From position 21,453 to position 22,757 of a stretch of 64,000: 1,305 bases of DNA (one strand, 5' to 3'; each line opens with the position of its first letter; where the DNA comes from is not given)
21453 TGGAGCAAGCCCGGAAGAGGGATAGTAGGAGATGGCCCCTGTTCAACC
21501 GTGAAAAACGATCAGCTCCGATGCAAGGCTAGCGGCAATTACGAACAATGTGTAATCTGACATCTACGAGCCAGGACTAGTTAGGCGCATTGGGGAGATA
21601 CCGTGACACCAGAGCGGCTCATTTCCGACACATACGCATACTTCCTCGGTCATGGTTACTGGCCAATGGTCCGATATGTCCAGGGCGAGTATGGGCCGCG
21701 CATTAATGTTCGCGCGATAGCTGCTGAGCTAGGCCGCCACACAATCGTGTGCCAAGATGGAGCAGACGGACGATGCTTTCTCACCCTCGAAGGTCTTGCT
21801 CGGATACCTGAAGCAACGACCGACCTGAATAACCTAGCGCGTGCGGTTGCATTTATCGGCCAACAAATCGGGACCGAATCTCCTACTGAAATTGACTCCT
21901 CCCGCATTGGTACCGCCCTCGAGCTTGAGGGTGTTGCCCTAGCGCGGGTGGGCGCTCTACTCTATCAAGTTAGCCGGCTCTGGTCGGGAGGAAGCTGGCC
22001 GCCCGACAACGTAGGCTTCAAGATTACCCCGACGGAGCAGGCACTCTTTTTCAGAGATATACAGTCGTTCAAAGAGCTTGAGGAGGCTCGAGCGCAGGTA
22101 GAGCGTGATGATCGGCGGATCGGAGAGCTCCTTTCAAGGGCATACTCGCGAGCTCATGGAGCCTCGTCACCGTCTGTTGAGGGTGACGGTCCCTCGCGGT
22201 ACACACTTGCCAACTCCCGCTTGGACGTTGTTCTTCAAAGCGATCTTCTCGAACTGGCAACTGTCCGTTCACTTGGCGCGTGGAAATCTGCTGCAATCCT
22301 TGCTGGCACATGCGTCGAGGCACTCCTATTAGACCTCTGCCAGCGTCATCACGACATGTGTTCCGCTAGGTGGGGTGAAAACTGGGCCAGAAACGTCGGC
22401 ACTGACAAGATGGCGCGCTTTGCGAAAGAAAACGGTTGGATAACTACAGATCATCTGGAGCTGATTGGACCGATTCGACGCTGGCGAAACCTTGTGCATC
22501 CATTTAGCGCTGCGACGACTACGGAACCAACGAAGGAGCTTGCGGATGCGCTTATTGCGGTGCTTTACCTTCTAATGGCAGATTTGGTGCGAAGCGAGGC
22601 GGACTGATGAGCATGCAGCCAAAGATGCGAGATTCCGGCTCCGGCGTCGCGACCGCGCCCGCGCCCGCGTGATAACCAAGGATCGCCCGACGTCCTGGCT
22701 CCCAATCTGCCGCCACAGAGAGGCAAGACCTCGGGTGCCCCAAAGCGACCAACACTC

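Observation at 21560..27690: AT-richer island of four co-oriented defence-type genes (candidate antiphage island)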

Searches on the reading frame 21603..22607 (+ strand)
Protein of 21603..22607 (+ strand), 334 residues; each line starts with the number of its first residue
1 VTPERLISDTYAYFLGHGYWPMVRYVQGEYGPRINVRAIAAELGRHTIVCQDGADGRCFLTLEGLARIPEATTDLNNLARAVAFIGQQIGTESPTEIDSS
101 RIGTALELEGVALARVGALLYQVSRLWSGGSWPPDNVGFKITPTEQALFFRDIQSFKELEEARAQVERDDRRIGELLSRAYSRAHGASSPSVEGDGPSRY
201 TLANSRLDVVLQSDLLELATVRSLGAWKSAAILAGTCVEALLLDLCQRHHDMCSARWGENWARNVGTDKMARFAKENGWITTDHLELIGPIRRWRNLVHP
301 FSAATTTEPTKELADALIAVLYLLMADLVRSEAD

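Call 5: search_protein_families(library=pfam, proteins=[window:21603-22607:+], max_evalue=0.1)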
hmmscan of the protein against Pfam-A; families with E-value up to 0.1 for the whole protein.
window:21603-22607:+ (334 aa): 0 families

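Call 6: search_protein_families(library=padloc, proteins=[window:21603-22607:+], max_evalue=0.1)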
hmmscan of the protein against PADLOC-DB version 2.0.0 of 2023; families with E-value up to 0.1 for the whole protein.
window:21603-22607:+ (334 aa): 0 families

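Call 7: search_protein_families(library=ncbifam, proteins=[window:21603-22607:+], max_evalue=0.1)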
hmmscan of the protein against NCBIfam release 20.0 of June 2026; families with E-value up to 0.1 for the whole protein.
window:21603-22607:+ (334 aa): 0 families

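Call 15: find_homologous_proteins(query=window:21603-22607:+, max_evalue=0.001)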
Query window:21603-22607:+ (334 aa): 4 proteins with E <= 0.001 among 8000 candidates.
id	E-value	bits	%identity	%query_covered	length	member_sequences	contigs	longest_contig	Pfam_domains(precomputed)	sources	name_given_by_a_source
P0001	1.7e-222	755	100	100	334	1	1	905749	-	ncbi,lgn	-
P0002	1.0e-116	408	55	100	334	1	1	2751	-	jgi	-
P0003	7.7e-73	263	41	98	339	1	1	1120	-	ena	-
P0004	5.7e-52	195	36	99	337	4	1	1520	-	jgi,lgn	-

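Call 17: find_encoding_contigs(protein=P0002, flank=10000)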
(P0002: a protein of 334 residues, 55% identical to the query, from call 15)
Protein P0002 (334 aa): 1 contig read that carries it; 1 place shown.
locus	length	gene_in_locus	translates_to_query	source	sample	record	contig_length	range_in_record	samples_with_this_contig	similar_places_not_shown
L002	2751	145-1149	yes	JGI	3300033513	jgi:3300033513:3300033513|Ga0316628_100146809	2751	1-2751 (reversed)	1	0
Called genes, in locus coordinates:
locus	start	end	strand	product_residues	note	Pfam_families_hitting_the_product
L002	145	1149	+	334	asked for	-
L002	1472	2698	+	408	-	PF00665:rve (weak), PF22483:Mu-transpos_C_2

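Call 18: find_encoding_contigs(protein=P0004, flank=10000)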
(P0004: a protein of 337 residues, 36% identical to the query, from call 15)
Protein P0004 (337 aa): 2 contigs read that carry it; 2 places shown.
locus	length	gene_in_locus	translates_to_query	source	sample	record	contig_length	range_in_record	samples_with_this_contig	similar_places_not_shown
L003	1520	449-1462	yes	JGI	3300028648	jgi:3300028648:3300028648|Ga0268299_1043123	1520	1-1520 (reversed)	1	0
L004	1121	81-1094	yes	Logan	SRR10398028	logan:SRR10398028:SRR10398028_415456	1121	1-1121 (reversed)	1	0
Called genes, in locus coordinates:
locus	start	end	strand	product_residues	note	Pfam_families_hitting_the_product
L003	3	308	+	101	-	?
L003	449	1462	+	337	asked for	-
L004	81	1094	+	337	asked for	-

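Call 26: predict_structure(alignment_id=A1)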
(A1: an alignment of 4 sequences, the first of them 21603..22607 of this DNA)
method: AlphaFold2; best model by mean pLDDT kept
length: 334 residues; sequences in the alignment: 4
mean_pLDDT: 76.4   pTM: 0.57
mean pLDDT of the five models: 76.4, 73.1, 72.4, 72.1, 70.2
residues with pLDDT >= 90: 63; 70-90: 178; 50-70: 68; < 50: 25
segments of 3 or more residues with pLDDT < 50: 184-197, 299-306
pLDDT, mean of each block of 10 residues (from residue 1): 87 93 84 80 81 79 91 95 88 80 94 92 65 69 77 88 74 57 46 44 75 75 67 82 87 87 78 88 79 59 47 71 73 48
secondary structure, 60 per line:
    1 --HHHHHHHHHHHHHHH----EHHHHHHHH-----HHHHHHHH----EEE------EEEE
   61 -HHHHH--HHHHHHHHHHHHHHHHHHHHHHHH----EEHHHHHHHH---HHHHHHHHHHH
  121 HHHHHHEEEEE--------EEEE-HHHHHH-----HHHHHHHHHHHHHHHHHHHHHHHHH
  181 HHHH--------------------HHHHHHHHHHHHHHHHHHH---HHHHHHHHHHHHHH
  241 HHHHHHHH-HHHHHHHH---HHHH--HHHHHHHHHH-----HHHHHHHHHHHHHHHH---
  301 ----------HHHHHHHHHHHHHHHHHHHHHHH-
elements in order: H3-17 H23-30 H36-43 E48-50 E57-60 H62-66 H69-92 H99-106 H110-126 E127-131 E140-143 H145-150 H156-184 H205-223 H227-248 H250-257 H261-264 H267-276 H282-297 H311-333

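Call 27: search_protein_representatives(alignment_id=A1)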
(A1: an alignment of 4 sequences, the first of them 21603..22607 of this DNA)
Query: 4 sequences, 338 profile positions. Proteins with E-value up to 0.001 (for the whole library): 2451; up to 1e-10: 437; up to 1e-30: 58. The best 150 are listed.
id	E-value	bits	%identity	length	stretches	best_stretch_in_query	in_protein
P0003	9.1e-167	570.4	-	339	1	1-337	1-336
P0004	4.6e-157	538.5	-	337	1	1-336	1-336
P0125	2.3e-126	437.6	-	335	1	1-337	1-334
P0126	1.1e-94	333.4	-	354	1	1-333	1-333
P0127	3.6e-93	328.5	-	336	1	2-337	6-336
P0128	1.2e-91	323.5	-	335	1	1-336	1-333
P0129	5.8e-91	321.2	-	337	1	3-333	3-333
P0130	1.5e-90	319.9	-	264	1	68-333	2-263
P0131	3.5e-90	318.6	-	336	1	1-335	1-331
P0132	2.0e-88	312.9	-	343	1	1-337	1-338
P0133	2.2e-86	306.1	-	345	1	4-334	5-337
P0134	4.0e-83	295.4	-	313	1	34-335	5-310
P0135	7.2e-78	278.2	-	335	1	1-335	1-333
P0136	2.2e-75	270.0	-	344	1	4-333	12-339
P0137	2.0e-72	260.3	-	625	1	1-202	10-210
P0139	1.3e-67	244.4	-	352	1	4-336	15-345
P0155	1.1e-49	185.5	-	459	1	1-197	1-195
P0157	1.3e-45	172.1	-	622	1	2-185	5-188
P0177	6.5e-33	130.3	-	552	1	5-188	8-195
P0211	5.6e-21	91.1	-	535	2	17-335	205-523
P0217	3.2e-19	85.3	-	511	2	191-336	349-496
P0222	2.3e-18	82.5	-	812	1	4-195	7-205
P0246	1.1e-15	73.7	-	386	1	206-336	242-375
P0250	1.9e-15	72.9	-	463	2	206-334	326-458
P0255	3.0e-15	72.3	-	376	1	214-334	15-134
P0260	4.3e-15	71.8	-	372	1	206-337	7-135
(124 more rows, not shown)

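Call 29: search_protein_families(library=pfam, proteins=[P0137, P0155, P0157, P0177, P0222, P0246, P0255, P0260, P0250, P0217], max_evalue=0.01)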
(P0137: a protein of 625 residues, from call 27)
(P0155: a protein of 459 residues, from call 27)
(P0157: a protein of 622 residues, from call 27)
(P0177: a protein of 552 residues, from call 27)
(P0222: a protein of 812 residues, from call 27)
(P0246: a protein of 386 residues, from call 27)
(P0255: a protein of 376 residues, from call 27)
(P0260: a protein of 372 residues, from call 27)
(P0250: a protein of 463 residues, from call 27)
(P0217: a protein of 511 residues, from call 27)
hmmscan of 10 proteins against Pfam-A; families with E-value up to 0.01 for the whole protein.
P0137 (625 aa): 3 families
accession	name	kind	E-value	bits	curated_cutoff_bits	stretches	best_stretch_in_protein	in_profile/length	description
PF00069.31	Pkinase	-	1.7e-32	113.3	31.7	1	226-431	1-198/263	Protein kinase domain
PF07714.23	PK_Tyr_Ser-Thr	-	2.5e-14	53.7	23.1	1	228-426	3-200/258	Protein tyrosine and serine/threonine kinase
PF01636.29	APH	-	0.001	19.3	23.2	0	340-374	166-200/239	Phosphotransferase enzyme family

P0155 (459 aa): 1 family
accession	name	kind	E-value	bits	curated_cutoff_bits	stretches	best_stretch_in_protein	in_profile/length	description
PF14355.11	Abi_C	-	2.7e-11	43.9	24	1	376-444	3-81/83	Abortive infection C-terminus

P0157 (622 aa): 3 families
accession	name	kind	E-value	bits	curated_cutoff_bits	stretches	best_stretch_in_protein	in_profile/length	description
PF00069.31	Pkinase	-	1.4e-30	107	31.7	1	224-428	2-198/263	Protein kinase domain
PF07714.23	PK_Tyr_Ser-Thr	-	4.6e-15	56.1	23.1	1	228-427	6-205/258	Protein tyrosine and serine/threonine kinase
PF03109.22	ABC1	-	0.00028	20.6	22.9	0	235-257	44-66/244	ABC1 atypical kinase-like domain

P0177 (552 aa): 1 family
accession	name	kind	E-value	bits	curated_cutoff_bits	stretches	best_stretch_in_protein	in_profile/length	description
PF10137.14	CAP12-PCTIR_TIR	-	1.1e-24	87.2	24.7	1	221-351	2-118/119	CAP12/Pycsar effector protein, TIR domain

P0222 (812 aa): 2 families
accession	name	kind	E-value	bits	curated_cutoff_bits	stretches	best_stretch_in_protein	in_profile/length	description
PF00069.31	Pkinase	-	4.7e-23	82.4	31.7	1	232-425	24-203/263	Protein kinase domain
PF07714.23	PK_Tyr_Ser-Thr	-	1.3e-10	41.4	23.1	1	220-426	14-212/258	Protein tyrosine and serine/threonine kinase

P0246 (386 aa): 1 family
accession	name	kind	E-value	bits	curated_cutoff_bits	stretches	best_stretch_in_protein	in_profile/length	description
PF07848.18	PaaX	-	0.0063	17.2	24.8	0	57-94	30-69/70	PaaX-like protein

P0255 (376 aa): 1 family
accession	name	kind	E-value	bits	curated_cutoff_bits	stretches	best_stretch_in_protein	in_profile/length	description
PF13643.11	DUF4145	-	0.004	17.6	23.1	0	23-102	3-71/88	Domain of unknown function (DUF4145)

P0260 (372 aa): 0 families

P0250 (463 aa): 2 families
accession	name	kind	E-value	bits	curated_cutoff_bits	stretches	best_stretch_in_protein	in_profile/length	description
PF10083.14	DUF2321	-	2.3e-23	83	24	1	19-96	2-80/157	Uncharacterized protein conserved in bacteria (DUF2321)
PF12773.13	DZR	-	0.0085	16.7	27.3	0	41-65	10-35/45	Double zinc ribbon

P0217 (511 aa): 0 families

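Call 30: fold_search(model_id=the predicted structure, library=pdb)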
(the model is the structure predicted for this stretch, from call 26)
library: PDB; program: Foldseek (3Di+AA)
matches with E <= 10: 564; with E <= 0.001: 0
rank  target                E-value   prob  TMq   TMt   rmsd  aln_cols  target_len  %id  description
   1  7d58_O                1.0e-01  0.20  0.14  0.11  23.1       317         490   12  cryo-EM structure of human RNA polymerase III in elongating state (released 2021-02-17)
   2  1z91                  1.4e-01  0.85  0.18  0.36  15.9       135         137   13  x-ray crystal structure of apo-OhrRC15S in reduced form: MarR family protein (released 2005-10-25)
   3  4nb5_D                1.5e-01  0.69  0.17  0.32  14.3       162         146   14  Crystal Structure of a transcriptional regulator (released 2014-04-23)
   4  1s3j_A                1.7e-01  0.80  0.17  0.34  15.3       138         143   14  X-ray crystal structure of YusO protein from Bacillus subtilis (released 2004-04-13)
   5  5eri                  2.0e-01  0.69  0.16  0.30  15.3       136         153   13  MarR Protein from Peptoclostridium difficile DA00132 (released 2016-11-16)
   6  5afq_A                2.0e-01  0.13  0.15  0.12  23.4       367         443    9  Crystal structure of RPC62 - RPC32 beta (released 2015-10-07)
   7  3eco_A                2.3e-01  0.84  0.18  0.40  15.5       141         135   14  Crystal structure of MepR, a transcription regulator of the Staphylococcus aureus multidrug efflux pump MepA (released 2009-02-10)
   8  8dgc_A                2.3e-01  0.21  0.20  0.05  20.9       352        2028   15  Avs3 bound to phage PhiV-1 terminase (released 2022-08-03)
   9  1p4x                  2.7e-01  0.25  0.18  0.23  21.3       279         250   10  Crystal structure of SarS protein from Staphylococcus Aureus (released 2003-07-08)
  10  9ilk_MODEL_1_A        3.1e-01  0.80  0.17  0.40  11.8       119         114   13  monomeric SarA, truncation of residue 20-124 (released 2025-10-15)
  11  4ld5_A                3.1e-01  0.75  0.18  0.39  14.7       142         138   15  Crystal structure of MepR Q18P mutant from multidrug resistant S. aureus clinical isolate (released 2013-09-11)
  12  4nb5_C                3.1e-01  0.51  0.17  0.32  14.1       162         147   14  Crystal Structure of a transcriptional regulator (released 2014-04-23)
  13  9k8e_A                3.1e-01  0.21  0.16  0.22  19.3       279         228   15  Cryo-EM structure of designed zinc-induced tetrahedron Cage-t32-Zn1-HEHE-35 (released 2025-10-29)
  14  6z74_B                3.3e-01  0.23  0.17  0.23  17.3       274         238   13  Structure of the transcriptional repressor Atu1419 (VanR) in complex with a fortuitous citrate from agrobacterium fabr (released 2020-12-02)
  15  7kua                  3.4e-01  0.66  0.17  0.34  15.8       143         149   15  Crystal structure of the MarR family transcriptional regulator from Pseudomonas putida bound to Indole 3 acetic acid (released 2021-12-01)
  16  2hsb                  3.6e-01  0.99  0.29  0.70   3.6       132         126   11  Crystal structure of a hepn domain containing protein (af_0298) from archaeoglobus fulgidus at 1.95 A resolution (released 2006-08-15)
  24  1o3u                  4.3e-01  0.97  0.26  0.62   5.0       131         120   11  Crystal structure of an hepn domain protein (tm0613) from thermotoga maritima at 1.75 A resolution (released 2003-04-22)
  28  1wol                  4.5e-01  0.98  0.26  0.64   4.2       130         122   16  Crystal Structure of ST0689, an archaeal HEPN homologue (released 2005-11-22)
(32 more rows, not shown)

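Call 31: search_protein_families(library=padloc, proteins=[P0137, P0155, P0177, P0222, P0125, P0126, P0139, P0255, P0250, P0211], max_evalue=0.01)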
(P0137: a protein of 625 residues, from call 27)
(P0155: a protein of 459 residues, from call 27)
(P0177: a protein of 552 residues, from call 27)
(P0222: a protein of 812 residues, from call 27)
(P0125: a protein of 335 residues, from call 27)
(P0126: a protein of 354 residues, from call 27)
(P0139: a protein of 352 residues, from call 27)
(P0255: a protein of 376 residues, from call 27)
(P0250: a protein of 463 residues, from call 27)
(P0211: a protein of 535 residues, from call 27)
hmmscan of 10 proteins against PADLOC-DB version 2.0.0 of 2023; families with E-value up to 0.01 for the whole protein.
P0137 (625 aa): 34 families (the best 25 are shown)
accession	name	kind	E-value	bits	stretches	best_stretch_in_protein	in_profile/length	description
PDLC04042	PD-T4-6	-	1.6e-40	137.6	1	222-434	7-216/292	-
PDLC04138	mad6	-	2.2e-37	127.3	1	212-430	39-256/659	mads_6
PDLC04053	PD-T4-6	-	5.5e-33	112.7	1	220-472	5-267/311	-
PDLC04043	PD-T4-6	-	2.2e-31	107.4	1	218-436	9-222/452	-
PDLC04047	PD-T4-6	-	1.3e-30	104.6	1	221-430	7-212/327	-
PDLC04054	PD-T4-6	-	2e-30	104.4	1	225-478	11-275/347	-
PDLC04061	PD-T4-6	-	2.4e-30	104.5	1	225-476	17-283/510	-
PDLC04060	PD-T4-6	-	1.4e-28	98.1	1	225-433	9-212/486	-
PDLC04039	PD-T4-6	-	2.4e-28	97.4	1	218-430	8-215/458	-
PDLC04041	PD-T4-6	-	2.5e-28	97.5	1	222-433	26-237/443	-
PDLC04052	PD-T4-6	-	1.3e-24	85.3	1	225-429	10-215/496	-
PDLC04057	PD-T4-6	-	1.3e-23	81.7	1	225-434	9-214/443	-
PDLC03920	MkoA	-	5.3e-23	79.3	1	224-484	8-285/1112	-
PDLC04040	PD-T4-6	-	1.2e-22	78.4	1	231-430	1-205/547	-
PDLC04048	PD-T4-6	-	4.8e-22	76.8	1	226-432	12-214/354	-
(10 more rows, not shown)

P0155 (459 aa): 0 families

P0177 (552 aa): 6 families
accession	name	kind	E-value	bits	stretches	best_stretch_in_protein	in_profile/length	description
PDLC05003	PDC-S35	-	1.8e-17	61.7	1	185-373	53-237/245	-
PDLC05005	PDC-S35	-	6.4e-16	56.9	1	208-372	108-258/264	-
PDLC05007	PDC-S35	-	5.6e-13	47.2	1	197-371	122-272/278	-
PDLC05004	PDC-S35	-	3.3e-12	44.6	1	209-372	110-260/265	-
PDLC05006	PDC-S35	-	2.1e-11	41.7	1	210-371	74-226/231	-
PDLC00729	Effector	-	0.00049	17.6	1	302-373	73-143/310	TIR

P0222 (812 aa): 34 families (the best 25 are shown)
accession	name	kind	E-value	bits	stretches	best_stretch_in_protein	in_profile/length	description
PDLC04053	PD-T4-6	-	4.6e-32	109.7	1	220-492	24-290/311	-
PDLC04042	PD-T4-6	-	1.8e-31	107.9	1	219-473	23-273/292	-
PDLC04057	PD-T4-6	-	1.2e-27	95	1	236-486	37-284/443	-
PDLC04138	mad6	-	1.4e-26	91.6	1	220-506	66-345/659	mads_6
PDLC04043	PD-T4-6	-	1.6e-26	91.4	1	220-481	30-286/452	-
PDLC04047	PD-T4-6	-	1.8e-26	91.1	1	220-427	25-220/327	-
PDLC04039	PD-T4-6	-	6.5e-26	89.3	1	220-476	29-279/458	-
PDLC04060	PD-T4-6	-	2.4e-25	87.4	1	235-420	36-210/486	-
PDLC03920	MkoA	-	3.5e-25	86.5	1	216-513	21-315/1112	-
PDLC04054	PD-T4-6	-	6.6e-25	86.3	1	235-423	38-217/347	-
PDLC04061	PD-T4-6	-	6e-24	83.4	1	236-422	45-226/510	-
PDLC04041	PD-T4-6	-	6.7e-23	79.6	1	233-428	54-243/443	-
PDLC04048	PD-T4-6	-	2.7e-21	74.4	1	221-420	26-213/354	-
PDLC04052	PD-T4-6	-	1.9e-20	71.5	1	236-420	38-217/496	-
PDLC04050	PD-T4-6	-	3.1e-20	70.5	1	235-423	91-270/480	-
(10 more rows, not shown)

P0125 (335 aa): 0 families

P0126 (354 aa): 0 families

P0139 (352 aa): 0 families

P0255 (376 aa): 0 families

P0250 (463 aa): 0 families

P0211 (535 aa): 0 families

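Call 69: find_related_loci(query=A5, collection=viral_contigs, flank=6000)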
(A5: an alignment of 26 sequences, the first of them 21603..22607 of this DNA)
Query A5 (334 aa) in viral_contigs; peptide patterns used: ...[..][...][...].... (x = any residue, [..] = any of these).
No stretch of DNA in the collection matches any of the patterns.

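Call 80: search_protein_families(library=pfam, alignment_id=A7, max_evalue=0.01)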
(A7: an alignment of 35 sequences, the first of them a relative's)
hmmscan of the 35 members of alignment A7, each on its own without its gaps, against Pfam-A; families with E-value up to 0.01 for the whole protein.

A. member 1, P0175 (113 aa): 0 families

B. families by the number of members that match (of 35 scanned): 4 families
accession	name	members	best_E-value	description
PF13643.11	DUF4145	3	0.0027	Domain of unknown function (DUF4145)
PF10083.14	DUF2321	1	2.3e-23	Uncharacterized protein conserved in bacteria (DUF2321)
PF07848.18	PaaX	1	0.0063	PaaX-like protein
PF12773.13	DZR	1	0.0085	Double zinc ribbon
